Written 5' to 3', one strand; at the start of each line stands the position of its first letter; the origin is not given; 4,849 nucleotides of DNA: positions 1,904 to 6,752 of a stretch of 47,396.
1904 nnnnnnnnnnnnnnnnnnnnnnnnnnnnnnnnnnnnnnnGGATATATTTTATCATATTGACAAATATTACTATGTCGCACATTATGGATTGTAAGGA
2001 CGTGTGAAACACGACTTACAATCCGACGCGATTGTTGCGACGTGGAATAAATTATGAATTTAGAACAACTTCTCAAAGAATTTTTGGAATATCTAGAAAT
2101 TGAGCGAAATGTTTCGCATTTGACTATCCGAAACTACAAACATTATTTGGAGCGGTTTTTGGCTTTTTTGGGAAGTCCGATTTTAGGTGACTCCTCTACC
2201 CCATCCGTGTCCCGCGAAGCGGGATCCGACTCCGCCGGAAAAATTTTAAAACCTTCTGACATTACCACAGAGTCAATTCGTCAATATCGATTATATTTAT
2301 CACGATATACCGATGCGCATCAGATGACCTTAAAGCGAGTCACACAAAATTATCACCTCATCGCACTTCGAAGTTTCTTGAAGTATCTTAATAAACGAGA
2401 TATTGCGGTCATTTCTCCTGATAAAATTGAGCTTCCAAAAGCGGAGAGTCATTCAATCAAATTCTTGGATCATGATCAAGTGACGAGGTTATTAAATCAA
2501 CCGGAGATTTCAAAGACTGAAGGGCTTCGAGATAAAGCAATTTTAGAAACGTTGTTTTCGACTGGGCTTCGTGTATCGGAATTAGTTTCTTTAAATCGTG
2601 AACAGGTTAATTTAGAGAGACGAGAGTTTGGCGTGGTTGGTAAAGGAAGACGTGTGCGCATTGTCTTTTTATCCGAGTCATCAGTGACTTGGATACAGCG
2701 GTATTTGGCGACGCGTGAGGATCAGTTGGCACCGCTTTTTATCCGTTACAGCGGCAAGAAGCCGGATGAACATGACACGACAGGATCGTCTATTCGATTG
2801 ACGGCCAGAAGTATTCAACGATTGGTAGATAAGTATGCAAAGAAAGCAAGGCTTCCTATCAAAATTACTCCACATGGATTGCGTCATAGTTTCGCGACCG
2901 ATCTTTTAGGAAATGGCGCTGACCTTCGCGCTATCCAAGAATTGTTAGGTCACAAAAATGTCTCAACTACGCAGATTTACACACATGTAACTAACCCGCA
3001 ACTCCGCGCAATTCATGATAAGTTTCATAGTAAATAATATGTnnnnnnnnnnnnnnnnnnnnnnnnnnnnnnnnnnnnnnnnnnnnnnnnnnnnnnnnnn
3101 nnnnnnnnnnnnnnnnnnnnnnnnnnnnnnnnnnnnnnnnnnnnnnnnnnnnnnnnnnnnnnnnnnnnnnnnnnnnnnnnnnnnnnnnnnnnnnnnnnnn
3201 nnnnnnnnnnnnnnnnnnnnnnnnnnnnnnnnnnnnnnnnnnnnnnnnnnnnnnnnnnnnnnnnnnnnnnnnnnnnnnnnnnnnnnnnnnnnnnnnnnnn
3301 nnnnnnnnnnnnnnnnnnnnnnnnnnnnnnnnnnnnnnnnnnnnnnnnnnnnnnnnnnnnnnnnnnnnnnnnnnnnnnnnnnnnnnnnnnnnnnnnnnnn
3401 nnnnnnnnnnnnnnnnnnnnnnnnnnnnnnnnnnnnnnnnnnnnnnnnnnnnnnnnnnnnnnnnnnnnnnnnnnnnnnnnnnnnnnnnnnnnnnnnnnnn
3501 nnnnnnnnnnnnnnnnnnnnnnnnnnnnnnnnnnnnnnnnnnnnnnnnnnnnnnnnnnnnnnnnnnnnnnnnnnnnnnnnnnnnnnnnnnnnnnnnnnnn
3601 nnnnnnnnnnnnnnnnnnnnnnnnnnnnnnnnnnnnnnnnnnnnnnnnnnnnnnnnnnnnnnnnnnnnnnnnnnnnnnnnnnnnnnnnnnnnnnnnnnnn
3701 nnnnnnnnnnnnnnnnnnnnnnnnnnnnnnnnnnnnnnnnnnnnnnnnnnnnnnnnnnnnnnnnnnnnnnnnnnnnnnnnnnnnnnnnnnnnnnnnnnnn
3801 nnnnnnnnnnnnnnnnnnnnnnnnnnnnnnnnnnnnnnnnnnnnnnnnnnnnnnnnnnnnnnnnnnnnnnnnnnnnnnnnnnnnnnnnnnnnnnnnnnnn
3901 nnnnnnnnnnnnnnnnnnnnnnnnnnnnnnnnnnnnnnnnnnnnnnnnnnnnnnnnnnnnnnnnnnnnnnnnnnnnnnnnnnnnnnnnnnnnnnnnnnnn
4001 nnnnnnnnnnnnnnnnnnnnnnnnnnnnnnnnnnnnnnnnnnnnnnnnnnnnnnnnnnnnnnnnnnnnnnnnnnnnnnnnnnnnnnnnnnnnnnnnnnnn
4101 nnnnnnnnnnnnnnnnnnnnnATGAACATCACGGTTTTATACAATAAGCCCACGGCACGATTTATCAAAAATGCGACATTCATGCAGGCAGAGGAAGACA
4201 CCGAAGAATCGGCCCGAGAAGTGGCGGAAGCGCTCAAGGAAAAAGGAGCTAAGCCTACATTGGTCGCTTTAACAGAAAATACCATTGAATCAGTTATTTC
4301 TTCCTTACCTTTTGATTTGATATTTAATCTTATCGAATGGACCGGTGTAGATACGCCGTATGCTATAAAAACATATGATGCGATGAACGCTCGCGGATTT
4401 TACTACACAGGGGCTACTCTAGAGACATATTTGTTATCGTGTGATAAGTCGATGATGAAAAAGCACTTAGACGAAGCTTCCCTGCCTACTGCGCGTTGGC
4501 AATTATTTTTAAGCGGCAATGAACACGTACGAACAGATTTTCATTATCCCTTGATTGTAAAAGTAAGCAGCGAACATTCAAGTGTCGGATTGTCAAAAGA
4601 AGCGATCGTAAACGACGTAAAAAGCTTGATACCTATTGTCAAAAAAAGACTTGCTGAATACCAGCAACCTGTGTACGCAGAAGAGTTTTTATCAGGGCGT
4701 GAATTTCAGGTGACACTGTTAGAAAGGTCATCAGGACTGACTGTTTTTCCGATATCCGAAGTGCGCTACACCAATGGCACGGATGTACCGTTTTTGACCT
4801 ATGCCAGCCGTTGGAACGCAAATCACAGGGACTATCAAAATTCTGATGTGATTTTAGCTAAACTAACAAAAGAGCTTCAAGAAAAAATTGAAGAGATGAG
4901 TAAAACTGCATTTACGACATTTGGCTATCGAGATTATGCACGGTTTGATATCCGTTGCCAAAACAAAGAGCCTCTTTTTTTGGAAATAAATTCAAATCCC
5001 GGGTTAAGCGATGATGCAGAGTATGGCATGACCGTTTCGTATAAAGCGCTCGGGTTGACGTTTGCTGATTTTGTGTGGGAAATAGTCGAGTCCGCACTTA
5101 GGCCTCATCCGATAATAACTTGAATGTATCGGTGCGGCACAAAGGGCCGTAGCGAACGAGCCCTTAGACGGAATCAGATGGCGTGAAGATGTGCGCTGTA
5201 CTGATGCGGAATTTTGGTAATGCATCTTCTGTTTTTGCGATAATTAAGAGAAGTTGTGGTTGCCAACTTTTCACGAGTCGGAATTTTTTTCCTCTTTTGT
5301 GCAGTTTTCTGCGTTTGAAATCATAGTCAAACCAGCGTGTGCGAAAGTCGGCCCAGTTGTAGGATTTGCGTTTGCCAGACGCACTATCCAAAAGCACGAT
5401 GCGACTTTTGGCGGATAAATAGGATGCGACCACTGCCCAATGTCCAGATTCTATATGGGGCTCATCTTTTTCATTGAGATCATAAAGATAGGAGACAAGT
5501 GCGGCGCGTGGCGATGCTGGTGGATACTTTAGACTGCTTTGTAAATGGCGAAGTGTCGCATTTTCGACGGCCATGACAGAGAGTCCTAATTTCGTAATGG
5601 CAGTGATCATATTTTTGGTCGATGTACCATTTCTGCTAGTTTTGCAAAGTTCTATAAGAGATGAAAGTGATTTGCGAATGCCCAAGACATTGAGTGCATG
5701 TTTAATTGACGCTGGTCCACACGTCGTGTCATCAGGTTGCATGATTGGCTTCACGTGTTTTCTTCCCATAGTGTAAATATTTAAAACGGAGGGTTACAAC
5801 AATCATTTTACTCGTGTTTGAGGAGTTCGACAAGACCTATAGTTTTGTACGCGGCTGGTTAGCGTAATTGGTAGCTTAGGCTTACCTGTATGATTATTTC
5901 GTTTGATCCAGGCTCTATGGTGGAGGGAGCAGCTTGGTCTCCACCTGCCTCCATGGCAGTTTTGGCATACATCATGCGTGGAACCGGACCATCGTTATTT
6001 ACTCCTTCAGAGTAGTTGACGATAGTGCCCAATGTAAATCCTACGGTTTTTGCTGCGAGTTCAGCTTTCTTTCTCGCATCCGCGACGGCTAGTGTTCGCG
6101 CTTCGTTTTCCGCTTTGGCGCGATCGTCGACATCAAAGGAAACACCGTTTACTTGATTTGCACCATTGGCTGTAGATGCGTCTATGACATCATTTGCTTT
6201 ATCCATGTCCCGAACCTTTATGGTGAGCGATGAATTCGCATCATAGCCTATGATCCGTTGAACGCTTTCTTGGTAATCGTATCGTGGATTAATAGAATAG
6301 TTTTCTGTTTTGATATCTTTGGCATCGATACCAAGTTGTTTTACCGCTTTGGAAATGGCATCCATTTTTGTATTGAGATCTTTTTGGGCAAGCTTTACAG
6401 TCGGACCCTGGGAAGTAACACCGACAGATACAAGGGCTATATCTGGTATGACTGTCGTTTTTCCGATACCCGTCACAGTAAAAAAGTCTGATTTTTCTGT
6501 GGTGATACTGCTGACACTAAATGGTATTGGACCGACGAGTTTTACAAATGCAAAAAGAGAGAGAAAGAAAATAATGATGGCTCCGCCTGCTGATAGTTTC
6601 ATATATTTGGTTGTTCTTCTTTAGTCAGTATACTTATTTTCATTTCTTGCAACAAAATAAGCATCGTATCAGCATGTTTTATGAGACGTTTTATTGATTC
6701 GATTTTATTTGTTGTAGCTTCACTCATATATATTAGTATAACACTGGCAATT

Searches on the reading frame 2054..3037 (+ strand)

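Call 81: search_protein_families(library=pfam, proteins=[window:2054-3037:+], max_evalue=0.0001)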
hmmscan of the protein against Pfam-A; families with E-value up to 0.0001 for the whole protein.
window:2054-3037:+ (327 aa): 4 families
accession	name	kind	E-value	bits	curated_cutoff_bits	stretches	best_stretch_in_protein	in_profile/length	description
PF00589.27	Phage_integrase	-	2.8e-41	141.6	27.1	1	136-313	1-169/172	Phage integrase family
PF02899.23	Phage_int_SAM_1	-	4.2e-12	46.6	22.3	1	7-41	1-35/83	Phage integrase, N-terminal SAM-like domain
PF13495.12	Phage_int_SAM_4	-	6.7e-09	36.5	27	1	6-117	1-83/85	Phage integrase, N-terminal SAM-like domain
PF13102.12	Phage_int_SAM_5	-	3e-06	27.9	22.3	1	12-122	8-92/98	Phage integrase SAM-like domain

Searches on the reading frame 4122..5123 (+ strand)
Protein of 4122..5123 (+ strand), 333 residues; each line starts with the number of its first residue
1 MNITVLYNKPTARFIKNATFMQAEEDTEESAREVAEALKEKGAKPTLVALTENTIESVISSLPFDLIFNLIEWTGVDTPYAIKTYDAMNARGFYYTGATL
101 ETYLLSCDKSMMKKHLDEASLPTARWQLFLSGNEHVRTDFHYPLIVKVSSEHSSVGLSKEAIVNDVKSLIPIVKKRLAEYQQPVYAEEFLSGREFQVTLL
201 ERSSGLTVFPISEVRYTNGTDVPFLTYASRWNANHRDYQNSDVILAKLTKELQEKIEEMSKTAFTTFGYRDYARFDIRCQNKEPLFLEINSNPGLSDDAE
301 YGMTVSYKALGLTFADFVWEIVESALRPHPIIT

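Call 81: search_protein_families(library=pfam, proteins=[window:4122-5123:+], max_evalue=0.0001)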
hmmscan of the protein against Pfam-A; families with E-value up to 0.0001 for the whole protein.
window:4122-5123:+ (333 aa): 1 family
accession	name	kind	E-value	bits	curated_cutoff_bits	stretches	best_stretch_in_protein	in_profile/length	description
PF07478.18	Dala_Dala_lig_C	-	4.9e-26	92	24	1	133-323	28-204/204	D-ala D-ala ligase C-terminus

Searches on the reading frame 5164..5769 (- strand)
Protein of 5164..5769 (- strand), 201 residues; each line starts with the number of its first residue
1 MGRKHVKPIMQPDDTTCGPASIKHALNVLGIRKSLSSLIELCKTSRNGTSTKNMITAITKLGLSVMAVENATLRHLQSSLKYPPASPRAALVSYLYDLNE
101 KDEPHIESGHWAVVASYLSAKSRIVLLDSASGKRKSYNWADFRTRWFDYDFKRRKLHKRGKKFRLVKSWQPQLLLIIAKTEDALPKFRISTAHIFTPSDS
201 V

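Call 81: search_protein_families(library=pfam, proteins=[window:5164-5769:-], max_evalue=0.0001)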
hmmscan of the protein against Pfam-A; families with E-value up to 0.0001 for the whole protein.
window:5164-5769:- (201 aa): 2 families
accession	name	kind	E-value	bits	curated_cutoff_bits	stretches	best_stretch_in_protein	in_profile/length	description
PF03412.21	Peptidase_C39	-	7.8e-12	45.6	22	1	7-146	3-121/133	Peptidase C39 family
PF13529.12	Peptidase_C39_2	-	5.1e-05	24.3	24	0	6-129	3-142/143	Peptidase_C39 like family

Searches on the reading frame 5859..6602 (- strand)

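Call 81: search_protein_families(library=pfam, proteins=[window:5859-6602:-], max_evalue=0.0001)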
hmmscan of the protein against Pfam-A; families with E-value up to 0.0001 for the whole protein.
window:5859-6602:- (247 aa): 1 family
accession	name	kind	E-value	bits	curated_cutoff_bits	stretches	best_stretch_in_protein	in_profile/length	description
PF04402.19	SIMPL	-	3.1e-56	191.3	25.2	1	42-244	2-205/205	Protein of unknown function (DUF541)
